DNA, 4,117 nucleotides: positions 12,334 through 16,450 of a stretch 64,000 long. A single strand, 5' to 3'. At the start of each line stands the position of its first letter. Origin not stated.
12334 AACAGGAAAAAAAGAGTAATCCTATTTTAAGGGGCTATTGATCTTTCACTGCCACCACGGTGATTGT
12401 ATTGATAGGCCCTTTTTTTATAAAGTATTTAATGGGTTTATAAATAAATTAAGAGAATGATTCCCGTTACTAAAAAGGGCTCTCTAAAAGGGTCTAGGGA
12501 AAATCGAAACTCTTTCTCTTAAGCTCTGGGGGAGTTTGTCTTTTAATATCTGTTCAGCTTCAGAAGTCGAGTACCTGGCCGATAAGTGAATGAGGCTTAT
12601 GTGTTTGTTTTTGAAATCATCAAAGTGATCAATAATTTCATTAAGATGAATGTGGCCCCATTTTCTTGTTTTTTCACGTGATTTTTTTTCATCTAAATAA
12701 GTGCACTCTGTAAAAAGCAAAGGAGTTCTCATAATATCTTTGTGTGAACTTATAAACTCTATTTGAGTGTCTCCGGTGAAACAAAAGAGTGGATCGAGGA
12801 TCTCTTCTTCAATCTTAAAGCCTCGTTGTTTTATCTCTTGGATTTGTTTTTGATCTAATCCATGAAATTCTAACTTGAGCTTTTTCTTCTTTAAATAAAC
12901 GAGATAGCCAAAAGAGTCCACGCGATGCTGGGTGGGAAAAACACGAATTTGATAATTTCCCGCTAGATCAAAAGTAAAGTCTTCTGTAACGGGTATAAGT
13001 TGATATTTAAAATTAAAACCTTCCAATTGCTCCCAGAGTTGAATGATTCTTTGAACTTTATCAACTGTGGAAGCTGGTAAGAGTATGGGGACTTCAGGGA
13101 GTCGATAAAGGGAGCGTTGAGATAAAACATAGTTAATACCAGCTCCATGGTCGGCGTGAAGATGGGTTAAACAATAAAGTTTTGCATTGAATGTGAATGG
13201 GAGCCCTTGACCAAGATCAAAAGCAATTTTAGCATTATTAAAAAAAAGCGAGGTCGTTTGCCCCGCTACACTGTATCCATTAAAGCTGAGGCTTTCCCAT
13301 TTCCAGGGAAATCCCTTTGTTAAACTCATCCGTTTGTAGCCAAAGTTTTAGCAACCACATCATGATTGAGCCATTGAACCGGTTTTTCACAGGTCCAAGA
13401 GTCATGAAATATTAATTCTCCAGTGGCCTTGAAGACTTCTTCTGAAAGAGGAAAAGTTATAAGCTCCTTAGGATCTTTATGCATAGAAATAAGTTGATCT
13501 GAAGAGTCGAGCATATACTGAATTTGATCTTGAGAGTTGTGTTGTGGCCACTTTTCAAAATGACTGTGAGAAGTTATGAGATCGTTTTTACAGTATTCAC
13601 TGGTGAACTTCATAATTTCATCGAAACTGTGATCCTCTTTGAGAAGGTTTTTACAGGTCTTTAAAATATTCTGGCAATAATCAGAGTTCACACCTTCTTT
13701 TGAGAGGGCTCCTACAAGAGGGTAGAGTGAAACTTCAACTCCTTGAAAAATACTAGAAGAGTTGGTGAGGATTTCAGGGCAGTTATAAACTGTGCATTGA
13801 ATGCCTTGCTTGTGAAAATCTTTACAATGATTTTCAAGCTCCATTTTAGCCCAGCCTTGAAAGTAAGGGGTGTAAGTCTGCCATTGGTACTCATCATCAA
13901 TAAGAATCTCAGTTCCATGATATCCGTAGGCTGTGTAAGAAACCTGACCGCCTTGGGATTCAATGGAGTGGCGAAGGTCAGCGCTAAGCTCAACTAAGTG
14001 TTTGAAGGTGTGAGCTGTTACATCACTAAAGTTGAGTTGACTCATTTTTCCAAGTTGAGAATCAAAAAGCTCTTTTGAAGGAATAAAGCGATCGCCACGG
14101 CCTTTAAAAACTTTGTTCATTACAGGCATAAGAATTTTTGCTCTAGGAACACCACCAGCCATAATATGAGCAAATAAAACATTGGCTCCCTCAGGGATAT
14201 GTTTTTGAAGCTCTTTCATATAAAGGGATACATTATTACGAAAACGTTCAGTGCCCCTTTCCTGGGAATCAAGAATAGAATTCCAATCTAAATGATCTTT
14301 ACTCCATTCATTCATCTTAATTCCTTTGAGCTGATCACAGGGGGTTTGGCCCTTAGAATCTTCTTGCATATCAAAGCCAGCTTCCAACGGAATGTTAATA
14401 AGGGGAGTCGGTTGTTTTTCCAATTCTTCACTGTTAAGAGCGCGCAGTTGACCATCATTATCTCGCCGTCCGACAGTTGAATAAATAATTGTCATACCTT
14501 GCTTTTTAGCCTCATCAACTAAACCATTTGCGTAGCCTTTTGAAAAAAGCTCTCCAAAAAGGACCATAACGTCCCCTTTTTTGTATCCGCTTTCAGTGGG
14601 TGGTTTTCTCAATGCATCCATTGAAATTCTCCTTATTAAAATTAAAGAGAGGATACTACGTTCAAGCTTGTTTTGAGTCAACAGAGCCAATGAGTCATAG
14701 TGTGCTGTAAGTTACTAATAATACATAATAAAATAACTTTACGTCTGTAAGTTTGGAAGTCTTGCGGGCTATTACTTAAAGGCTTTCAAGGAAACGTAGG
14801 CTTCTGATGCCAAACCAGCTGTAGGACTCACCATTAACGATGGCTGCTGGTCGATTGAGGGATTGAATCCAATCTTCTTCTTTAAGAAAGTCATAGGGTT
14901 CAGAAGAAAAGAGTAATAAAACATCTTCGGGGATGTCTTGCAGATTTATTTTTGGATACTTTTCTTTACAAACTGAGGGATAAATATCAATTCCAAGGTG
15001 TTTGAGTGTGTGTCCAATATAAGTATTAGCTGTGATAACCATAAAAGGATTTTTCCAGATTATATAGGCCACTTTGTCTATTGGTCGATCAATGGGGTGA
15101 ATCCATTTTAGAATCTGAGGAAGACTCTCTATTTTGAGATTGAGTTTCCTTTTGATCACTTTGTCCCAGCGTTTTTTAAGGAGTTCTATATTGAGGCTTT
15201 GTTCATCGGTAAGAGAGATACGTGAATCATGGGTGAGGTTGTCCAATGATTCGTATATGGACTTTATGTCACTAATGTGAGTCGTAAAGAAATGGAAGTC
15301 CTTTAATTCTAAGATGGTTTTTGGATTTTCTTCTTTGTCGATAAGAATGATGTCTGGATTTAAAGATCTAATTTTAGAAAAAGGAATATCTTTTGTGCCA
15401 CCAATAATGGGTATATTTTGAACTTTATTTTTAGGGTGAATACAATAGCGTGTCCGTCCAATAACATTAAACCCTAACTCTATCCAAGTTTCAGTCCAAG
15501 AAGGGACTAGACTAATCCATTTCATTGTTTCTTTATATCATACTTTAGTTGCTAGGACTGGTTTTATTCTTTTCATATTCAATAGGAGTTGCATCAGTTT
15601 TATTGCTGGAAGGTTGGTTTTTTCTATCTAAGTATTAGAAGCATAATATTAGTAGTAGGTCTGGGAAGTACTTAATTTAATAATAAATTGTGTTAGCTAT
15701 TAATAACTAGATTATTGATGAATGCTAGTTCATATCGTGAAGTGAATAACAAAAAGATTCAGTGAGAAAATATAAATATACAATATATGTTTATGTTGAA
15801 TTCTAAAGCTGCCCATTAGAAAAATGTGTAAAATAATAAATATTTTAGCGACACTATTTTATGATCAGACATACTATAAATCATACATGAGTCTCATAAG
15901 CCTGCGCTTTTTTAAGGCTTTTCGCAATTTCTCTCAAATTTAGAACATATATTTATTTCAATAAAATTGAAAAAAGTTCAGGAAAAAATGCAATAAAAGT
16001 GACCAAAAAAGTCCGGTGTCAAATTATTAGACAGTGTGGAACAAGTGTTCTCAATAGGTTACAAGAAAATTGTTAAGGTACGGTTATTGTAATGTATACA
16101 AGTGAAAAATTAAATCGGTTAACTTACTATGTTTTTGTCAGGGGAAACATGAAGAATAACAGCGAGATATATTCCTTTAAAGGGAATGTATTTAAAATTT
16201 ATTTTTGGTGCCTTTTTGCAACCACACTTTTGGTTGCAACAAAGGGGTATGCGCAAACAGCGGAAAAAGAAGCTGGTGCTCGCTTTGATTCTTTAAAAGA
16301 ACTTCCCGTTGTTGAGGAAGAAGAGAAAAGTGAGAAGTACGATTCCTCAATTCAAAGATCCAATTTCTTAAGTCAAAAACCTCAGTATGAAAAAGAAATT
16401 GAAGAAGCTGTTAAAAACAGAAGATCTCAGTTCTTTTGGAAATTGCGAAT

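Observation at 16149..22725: Translationally coupled outer-membrane barrel plus 1755-aa lipoprotein of unknown family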

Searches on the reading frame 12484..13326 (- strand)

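Call 7: search_protein_families(library=pfam, proteins=[window:12484-13326:-], max_evalue=1)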
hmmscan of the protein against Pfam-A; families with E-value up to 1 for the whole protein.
window:12484-13326:- (280 aa): 2 families
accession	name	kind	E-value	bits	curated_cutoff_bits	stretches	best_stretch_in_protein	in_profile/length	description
PF12706.13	Lactamase_B_2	-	2.8e-09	37.3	27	1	53-247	36-199/200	Beta-lactamase superfamily domain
PF00753.33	Lactamase_B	-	0.15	12.4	22.7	1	52-71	48-67/196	Metallo-beta-lactamase superfamily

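Call 8: search_protein_families(library=ncbifam, proteins=[window:12484-13326:-], max_evalue=1)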
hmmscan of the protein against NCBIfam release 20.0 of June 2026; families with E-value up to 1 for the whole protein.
window:12484-13326:- (280 aa): 9 families
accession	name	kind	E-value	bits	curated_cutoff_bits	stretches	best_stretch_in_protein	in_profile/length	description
TIGR02651.1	RNase_Z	equivalog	3e-22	79.1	292.95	1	52-264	56-284/302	ribonuclease Z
NF000801.0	PRK00055.1-3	equivalog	1.9e-18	66.6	252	1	51-259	57-280/307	ribonuclease Z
TIGR02650.1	RNase_Z_T_toga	equivalog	1.3e-17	63.9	507.05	1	17-257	4-253/277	ribonuclease Z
NF000805.0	PRK00055.2-3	equivalog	2.4e-12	46.8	416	1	51-256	59-275/307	ribonuclease Z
NF002558.0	PRK02126.1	subfamily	4.1e-06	26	315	1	203-260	270-324/345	ribonuclease Z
NF000804.0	PRK00055.2-1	equivalog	7.2e-06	25.3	402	1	53-257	61-276/306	ribonuclease Z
NF000800.0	PRK00055.1-1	equivalog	5.9e-05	22.2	398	1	53-158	62-165/305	ribonuclease Z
NF038231.1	MBL_Geo_Pelo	equivalog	0.0066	16.1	360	1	53-141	71-159/250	GPMC system MBL fold metallohydrolase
NF012229.1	bla_class_B_core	domain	0.086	13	100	0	46-68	50-72/139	metallo-beta-lactamase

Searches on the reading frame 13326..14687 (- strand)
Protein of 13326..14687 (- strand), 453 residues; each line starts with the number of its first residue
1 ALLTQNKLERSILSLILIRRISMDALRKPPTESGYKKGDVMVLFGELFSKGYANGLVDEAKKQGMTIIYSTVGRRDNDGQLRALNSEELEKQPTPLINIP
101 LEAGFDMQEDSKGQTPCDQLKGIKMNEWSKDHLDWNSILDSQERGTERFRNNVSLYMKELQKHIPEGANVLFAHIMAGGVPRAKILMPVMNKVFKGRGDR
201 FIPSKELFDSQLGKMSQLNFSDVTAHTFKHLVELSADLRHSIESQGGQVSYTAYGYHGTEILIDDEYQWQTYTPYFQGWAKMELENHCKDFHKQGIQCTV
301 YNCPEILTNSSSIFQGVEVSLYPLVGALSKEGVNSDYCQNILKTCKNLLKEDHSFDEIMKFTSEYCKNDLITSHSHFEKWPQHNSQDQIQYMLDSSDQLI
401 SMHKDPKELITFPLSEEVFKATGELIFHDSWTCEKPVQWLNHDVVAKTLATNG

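Call 7: search_protein_families(library=pfam, proteins=[window:13326-14687:-], max_evalue=1)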
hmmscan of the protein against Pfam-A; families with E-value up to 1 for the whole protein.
window:13326-14687:- (453 aa): 1 family
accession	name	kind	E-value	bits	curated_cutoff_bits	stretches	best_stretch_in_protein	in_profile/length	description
PF22046.2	FabMG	-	4.5e-194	645.6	27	1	24-449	3-431/431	Enoyl-acyl carrier protein reductase FabMG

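Call 8: search_protein_families(library=ncbifam, proteins=[window:13326-14687:-], max_evalue=1)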
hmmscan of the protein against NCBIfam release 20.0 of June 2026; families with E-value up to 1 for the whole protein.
window:13326-14687:- (453 aa): 0 families

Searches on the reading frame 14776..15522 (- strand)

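Call 7: search_protein_families(library=pfam, proteins=[window:14776-15522:-], max_evalue=1)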
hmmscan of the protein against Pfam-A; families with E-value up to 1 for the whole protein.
window:14776-15522:- (248 aa): 2 families
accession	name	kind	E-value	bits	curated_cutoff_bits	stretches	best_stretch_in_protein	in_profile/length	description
PF01497.23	Peripla_BP_2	-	0.018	14.9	27.5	1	4-68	3-71/235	Periplasmic binding protein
PF12683.13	DUF3798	-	0.062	13.2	24.6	1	48-123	76-153/271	Protein of unknown function (DUF3798)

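Call 8: search_protein_families(library=ncbifam, proteins=[window:14776-15522:-], max_evalue=1)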
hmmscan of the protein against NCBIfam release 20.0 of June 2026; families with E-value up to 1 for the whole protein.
window:14776-15522:- (248 aa): 3 families
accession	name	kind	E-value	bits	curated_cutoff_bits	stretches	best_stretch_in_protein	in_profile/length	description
NF038402.1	TroA_like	subfamily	4.3e-27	95.1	30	2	139-238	117-218/219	helical backbone metal receptor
NF002894.0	PRK03379.1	equivalog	0.0089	15.2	234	1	3-108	27-134/266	vitamin B12 ABC transporter substrate-binding protein BtuF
TIGR03659.1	IsdE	equivalog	0.13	11.4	298.65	0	10-63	49-102/292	heme ABC transporter substrate-binding protein IsdE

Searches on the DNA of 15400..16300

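Call 88: search_rna_families(source=window, start=15400, end=16300, threshold=evalue, max_evalue=1)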
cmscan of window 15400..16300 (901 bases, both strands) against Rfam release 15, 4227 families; matches with E-value up to 1: 0.
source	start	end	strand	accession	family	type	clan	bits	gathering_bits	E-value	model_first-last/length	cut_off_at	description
